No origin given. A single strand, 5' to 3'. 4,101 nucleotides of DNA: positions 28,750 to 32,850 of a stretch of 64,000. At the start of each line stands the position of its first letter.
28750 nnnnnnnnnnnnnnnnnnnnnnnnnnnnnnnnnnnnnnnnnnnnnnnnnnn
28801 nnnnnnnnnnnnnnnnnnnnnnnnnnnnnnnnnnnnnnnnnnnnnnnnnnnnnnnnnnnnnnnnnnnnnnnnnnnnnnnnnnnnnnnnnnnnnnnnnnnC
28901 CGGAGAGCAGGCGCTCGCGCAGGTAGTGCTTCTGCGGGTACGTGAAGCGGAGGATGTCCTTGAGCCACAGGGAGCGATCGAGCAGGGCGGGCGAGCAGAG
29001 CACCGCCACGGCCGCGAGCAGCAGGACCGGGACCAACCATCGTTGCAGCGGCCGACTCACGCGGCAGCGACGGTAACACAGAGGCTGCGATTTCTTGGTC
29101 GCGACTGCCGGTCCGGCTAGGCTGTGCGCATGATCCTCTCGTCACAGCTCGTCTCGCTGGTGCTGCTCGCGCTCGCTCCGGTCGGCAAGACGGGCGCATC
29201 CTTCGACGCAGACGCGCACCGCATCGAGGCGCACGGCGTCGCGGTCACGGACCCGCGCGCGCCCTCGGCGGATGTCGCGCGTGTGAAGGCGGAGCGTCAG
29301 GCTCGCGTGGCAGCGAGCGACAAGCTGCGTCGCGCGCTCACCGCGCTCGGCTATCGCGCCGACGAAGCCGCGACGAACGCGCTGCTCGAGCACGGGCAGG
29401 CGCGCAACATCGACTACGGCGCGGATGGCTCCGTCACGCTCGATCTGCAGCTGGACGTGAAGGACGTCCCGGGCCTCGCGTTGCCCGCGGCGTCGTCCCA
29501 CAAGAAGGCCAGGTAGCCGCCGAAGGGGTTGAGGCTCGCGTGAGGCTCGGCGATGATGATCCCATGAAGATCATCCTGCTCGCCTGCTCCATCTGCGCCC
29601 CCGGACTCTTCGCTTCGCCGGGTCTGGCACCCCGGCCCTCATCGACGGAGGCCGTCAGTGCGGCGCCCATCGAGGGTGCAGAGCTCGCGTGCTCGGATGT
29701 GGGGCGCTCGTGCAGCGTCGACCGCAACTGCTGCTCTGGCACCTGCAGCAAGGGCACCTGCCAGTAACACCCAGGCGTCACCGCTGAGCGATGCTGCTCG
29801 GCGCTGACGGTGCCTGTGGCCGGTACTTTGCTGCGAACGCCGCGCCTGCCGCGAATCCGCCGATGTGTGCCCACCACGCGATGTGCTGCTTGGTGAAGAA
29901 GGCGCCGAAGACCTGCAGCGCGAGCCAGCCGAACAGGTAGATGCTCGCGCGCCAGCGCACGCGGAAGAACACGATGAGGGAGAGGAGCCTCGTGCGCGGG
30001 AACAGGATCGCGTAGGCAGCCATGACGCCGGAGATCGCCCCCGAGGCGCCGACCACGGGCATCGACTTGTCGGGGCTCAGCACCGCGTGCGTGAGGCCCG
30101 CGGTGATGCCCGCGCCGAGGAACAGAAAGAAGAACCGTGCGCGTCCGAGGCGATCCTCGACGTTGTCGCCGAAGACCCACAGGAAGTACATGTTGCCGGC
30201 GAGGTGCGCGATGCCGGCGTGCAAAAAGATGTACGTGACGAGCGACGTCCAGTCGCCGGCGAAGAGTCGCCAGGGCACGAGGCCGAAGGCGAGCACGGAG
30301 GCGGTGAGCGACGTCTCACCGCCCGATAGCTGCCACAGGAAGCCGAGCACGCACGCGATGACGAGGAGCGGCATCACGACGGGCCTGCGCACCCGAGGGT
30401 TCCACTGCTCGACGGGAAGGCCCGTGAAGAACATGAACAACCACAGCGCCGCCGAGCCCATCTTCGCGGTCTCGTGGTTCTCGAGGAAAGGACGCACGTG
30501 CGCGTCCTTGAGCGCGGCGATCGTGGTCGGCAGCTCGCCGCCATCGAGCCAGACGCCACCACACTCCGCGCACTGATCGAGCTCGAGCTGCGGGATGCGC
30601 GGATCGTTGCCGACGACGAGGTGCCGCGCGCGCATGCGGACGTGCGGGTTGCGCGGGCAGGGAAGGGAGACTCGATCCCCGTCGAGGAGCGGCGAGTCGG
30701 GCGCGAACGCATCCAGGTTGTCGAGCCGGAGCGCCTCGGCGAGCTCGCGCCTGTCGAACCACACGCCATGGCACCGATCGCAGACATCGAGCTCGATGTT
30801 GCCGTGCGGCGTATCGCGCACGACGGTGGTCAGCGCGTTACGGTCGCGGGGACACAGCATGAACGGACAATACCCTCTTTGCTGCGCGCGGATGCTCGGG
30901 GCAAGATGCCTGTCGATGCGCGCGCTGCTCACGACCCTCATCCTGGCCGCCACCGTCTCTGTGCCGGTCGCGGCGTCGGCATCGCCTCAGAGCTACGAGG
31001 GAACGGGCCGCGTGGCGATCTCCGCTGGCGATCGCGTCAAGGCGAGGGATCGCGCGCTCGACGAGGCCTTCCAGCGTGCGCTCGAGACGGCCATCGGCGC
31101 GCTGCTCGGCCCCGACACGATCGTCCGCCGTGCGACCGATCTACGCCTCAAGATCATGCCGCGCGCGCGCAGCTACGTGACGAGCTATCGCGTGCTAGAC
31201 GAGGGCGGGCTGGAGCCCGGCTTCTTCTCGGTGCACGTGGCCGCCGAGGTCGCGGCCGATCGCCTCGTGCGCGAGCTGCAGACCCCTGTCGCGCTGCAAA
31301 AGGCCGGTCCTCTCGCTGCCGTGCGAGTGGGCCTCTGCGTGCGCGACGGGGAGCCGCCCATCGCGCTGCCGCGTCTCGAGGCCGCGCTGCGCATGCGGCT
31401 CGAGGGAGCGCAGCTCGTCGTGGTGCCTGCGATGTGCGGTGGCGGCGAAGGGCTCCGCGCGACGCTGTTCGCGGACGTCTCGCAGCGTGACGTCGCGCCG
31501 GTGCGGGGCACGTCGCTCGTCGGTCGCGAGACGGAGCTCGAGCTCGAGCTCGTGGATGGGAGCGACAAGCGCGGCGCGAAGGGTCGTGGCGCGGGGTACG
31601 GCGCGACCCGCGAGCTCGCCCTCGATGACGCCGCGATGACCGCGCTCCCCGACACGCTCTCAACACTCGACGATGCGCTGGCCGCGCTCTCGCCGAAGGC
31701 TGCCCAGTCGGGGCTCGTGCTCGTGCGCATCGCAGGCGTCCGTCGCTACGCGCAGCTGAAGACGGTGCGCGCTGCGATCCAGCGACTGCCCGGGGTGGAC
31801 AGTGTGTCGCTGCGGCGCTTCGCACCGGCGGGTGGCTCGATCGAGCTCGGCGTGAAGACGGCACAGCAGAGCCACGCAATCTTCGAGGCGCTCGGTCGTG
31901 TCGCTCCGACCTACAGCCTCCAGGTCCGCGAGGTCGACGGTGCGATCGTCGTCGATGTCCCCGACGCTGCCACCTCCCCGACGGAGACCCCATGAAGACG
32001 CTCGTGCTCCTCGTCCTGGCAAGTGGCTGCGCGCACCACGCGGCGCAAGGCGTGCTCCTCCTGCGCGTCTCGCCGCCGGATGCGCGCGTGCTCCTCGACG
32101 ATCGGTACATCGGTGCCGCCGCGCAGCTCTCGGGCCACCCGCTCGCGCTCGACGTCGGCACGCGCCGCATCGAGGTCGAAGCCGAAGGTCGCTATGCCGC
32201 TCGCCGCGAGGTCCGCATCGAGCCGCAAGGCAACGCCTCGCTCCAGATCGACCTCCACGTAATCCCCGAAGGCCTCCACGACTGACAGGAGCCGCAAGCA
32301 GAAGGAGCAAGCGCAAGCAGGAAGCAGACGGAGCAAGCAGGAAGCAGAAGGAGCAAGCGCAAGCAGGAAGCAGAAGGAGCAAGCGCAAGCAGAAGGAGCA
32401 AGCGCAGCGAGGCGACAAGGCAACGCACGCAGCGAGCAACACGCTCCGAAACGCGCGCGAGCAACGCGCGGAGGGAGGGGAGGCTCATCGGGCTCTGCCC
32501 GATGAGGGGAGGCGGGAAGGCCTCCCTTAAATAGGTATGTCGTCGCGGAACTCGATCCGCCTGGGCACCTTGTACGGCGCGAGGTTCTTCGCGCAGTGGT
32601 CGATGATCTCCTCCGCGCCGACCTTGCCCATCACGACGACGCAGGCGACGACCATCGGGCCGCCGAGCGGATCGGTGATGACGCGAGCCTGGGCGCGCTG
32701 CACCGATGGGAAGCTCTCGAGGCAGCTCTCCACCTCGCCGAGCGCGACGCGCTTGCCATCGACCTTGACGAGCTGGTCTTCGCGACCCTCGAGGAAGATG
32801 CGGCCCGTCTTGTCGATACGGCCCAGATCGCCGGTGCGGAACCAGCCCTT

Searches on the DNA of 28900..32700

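Call 69: search_rna_families(source=window, start=28900, end=32700, threshold=gathering)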
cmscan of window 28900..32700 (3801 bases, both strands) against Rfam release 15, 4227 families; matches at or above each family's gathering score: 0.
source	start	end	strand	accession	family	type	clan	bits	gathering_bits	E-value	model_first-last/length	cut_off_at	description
